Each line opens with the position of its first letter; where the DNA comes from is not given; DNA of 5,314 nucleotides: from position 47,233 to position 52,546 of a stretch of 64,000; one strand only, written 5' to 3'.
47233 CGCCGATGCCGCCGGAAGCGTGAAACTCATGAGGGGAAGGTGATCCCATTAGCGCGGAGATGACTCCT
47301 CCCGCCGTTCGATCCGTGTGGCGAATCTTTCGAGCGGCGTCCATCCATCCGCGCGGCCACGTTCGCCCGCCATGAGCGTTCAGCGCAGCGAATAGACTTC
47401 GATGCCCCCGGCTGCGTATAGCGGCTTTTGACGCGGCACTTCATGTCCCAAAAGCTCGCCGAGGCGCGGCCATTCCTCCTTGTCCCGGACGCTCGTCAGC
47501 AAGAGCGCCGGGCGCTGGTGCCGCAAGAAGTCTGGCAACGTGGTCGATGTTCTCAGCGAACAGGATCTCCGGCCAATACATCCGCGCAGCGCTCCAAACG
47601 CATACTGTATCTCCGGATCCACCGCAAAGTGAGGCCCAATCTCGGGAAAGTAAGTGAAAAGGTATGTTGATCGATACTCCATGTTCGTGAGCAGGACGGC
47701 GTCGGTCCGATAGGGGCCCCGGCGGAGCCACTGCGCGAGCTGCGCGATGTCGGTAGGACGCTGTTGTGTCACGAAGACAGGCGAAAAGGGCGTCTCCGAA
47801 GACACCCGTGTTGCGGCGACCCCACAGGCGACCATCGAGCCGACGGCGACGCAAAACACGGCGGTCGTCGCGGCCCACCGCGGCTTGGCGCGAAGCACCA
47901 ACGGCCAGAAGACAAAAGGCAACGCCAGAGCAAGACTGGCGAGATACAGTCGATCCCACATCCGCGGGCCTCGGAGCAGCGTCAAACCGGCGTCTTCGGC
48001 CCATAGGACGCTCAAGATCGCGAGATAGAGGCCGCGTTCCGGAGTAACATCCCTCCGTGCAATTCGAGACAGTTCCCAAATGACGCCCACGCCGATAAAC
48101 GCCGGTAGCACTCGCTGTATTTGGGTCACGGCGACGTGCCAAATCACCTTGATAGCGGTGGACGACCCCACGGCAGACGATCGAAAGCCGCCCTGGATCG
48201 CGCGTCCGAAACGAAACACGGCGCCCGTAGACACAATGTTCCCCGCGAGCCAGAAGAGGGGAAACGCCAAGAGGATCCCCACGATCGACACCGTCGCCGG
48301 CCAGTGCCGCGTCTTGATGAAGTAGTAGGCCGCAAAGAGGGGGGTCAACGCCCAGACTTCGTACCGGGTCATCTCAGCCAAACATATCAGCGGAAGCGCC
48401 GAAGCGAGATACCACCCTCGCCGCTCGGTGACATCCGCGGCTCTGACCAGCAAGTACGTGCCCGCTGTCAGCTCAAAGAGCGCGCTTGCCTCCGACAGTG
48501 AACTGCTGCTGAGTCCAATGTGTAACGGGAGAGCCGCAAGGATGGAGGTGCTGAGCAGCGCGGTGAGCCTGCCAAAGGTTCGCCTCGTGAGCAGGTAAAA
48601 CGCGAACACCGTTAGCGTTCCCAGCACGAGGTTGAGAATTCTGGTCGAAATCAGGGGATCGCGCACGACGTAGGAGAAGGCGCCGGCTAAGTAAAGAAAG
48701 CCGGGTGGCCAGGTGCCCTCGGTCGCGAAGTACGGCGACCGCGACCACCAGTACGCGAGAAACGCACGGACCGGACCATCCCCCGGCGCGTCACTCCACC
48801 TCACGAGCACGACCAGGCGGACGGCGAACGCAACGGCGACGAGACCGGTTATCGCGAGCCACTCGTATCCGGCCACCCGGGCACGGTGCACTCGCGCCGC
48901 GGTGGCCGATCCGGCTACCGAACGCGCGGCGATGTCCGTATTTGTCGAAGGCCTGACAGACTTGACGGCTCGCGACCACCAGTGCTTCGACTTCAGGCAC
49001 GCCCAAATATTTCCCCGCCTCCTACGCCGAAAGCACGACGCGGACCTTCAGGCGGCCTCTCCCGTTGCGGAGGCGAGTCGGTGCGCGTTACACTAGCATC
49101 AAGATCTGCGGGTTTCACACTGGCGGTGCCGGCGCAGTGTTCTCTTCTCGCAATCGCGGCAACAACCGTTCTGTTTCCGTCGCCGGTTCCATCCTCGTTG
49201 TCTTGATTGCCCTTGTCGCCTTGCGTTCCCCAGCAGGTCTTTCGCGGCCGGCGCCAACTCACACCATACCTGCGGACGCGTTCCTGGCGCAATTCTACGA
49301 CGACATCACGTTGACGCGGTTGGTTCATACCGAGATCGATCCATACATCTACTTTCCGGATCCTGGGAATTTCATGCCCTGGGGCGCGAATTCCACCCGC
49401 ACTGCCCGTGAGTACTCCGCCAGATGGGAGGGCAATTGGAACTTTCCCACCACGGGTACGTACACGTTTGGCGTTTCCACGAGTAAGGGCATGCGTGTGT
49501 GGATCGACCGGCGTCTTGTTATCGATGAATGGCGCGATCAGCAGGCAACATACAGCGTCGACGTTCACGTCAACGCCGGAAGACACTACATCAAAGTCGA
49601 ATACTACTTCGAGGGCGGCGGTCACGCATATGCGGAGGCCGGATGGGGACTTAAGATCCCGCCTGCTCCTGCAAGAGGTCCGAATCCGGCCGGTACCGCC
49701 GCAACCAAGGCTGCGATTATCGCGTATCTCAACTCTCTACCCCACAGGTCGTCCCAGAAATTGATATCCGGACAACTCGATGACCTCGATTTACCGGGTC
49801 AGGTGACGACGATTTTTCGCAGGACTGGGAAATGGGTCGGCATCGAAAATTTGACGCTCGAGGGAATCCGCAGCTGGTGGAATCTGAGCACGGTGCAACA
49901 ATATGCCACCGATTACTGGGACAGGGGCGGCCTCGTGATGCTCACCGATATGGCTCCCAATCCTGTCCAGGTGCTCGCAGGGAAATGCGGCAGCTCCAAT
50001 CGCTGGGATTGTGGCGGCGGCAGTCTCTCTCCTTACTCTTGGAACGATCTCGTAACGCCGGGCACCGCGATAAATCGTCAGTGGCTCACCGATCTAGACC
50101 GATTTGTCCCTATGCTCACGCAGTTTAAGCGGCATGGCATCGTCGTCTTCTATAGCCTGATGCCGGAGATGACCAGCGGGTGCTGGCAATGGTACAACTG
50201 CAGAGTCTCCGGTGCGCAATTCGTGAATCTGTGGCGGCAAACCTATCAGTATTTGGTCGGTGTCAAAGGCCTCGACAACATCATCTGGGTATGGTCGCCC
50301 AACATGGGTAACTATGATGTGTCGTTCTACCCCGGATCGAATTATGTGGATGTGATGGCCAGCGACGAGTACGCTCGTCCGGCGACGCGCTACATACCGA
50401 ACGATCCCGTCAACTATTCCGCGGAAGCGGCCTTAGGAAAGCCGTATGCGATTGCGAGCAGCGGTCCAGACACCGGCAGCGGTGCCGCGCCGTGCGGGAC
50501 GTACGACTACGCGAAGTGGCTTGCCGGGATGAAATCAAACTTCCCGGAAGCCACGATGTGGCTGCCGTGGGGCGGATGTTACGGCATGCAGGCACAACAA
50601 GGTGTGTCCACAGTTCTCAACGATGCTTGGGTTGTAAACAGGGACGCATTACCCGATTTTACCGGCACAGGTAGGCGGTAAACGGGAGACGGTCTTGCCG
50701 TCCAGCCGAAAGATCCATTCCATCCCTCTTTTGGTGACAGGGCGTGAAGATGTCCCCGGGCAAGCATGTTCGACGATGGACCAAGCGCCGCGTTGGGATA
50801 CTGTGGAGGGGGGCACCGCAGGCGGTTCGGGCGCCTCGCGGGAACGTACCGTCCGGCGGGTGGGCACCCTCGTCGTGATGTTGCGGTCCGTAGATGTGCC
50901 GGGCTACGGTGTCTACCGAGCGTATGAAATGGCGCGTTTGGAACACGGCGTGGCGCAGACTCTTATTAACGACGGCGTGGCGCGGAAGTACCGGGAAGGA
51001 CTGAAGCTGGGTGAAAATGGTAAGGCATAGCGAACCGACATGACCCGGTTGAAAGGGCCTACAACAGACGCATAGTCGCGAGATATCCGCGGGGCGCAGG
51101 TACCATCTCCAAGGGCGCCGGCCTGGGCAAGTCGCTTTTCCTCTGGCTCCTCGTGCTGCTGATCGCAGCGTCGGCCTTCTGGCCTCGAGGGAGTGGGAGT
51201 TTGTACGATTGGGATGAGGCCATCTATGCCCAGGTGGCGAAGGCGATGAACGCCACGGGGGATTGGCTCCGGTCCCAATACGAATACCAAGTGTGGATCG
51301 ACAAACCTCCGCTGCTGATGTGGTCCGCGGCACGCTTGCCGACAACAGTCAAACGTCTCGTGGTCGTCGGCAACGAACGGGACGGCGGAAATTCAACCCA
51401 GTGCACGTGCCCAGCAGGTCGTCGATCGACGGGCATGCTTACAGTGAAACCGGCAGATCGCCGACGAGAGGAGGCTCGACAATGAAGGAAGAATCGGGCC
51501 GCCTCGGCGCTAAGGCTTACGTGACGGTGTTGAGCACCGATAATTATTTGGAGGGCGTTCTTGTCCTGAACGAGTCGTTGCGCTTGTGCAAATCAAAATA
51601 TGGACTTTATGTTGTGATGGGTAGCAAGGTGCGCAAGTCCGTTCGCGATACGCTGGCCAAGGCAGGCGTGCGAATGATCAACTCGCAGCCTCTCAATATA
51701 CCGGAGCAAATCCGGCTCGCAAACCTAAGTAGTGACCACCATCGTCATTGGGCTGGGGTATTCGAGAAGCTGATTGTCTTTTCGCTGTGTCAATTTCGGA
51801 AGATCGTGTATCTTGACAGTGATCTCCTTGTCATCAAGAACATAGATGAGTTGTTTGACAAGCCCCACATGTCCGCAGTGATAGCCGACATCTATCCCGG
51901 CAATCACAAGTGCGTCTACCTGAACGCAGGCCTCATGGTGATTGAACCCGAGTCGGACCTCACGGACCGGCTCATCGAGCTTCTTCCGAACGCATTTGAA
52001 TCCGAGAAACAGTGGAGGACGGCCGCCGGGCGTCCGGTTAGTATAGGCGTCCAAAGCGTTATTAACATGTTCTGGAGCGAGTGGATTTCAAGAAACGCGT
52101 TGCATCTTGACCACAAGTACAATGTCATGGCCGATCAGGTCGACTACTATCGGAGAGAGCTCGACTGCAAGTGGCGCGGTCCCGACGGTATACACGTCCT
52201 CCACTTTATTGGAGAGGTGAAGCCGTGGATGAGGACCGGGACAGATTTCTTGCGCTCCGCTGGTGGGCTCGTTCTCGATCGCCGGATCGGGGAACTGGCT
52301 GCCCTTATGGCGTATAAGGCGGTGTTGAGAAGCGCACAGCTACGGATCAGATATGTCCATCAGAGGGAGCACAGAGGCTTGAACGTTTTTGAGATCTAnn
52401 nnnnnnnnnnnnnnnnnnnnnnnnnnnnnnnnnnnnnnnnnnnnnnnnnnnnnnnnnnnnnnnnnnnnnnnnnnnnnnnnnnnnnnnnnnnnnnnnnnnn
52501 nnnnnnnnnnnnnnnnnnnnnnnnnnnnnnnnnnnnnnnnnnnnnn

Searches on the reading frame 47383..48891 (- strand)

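Call 96: search_protein_families(library=pfam, proteins=[window:47383-48891:-], max_evalue=0.0001)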
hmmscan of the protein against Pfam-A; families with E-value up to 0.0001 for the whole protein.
window:47383-48891:- (503 aa): 2 families
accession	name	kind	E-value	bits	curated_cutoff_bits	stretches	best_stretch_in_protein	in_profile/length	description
PF13231.12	PMT_2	-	1.1e-09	39.1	26.1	1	62-213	3-154/160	Dolichyl-phosphate-mannose-protein mannosyltransferase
PF02366.24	PMT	-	6.6e-09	36.1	22.7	1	65-172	66-176/245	Dolichyl-phosphate-mannose-protein mannosyltransferase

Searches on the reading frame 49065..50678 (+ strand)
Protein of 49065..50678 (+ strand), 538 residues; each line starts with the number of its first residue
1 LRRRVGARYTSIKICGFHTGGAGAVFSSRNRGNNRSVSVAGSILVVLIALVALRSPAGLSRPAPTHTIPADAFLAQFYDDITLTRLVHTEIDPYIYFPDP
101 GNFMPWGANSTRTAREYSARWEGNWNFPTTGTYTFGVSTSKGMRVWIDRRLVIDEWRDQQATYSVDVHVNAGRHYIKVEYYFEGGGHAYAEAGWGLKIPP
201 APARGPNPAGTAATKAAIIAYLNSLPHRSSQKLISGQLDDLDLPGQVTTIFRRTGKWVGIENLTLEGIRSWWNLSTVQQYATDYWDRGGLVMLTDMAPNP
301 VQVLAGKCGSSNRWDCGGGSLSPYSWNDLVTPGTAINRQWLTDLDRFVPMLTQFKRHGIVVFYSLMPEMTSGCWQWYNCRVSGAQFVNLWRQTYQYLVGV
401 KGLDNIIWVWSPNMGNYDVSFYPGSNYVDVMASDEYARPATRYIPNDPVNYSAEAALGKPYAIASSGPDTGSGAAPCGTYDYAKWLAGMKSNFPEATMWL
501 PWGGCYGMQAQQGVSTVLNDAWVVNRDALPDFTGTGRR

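Call 96: search_protein_families(library=pfam, proteins=[window:49065-50678:+], max_evalue=0.0001)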
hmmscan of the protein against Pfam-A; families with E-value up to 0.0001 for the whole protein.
window:49065-50678:+ (538 aa): 2 families
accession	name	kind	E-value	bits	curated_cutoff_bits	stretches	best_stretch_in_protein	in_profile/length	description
PF02156.21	Glyco_hydro_26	-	4.1e-24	85.9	20.2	1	216-527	10-310/311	Glycosyl hydrolase family 26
PF07691.17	PA14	-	1.3e-14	54.7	24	1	109-186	38-124/147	PA14 domain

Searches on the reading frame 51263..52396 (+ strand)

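Call 96: search_protein_families(library=pfam, proteins=[window:51263-52396:+], max_evalue=0.0001)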
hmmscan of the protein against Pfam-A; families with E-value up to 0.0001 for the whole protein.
window:51263-52396:+ (378 aa): 1 family
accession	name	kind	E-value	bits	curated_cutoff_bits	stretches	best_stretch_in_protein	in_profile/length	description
PF01501.26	Glyco_transf_8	-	3.7e-17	63.2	24.3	1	88-325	3-252/253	Glycosyl transferase family 8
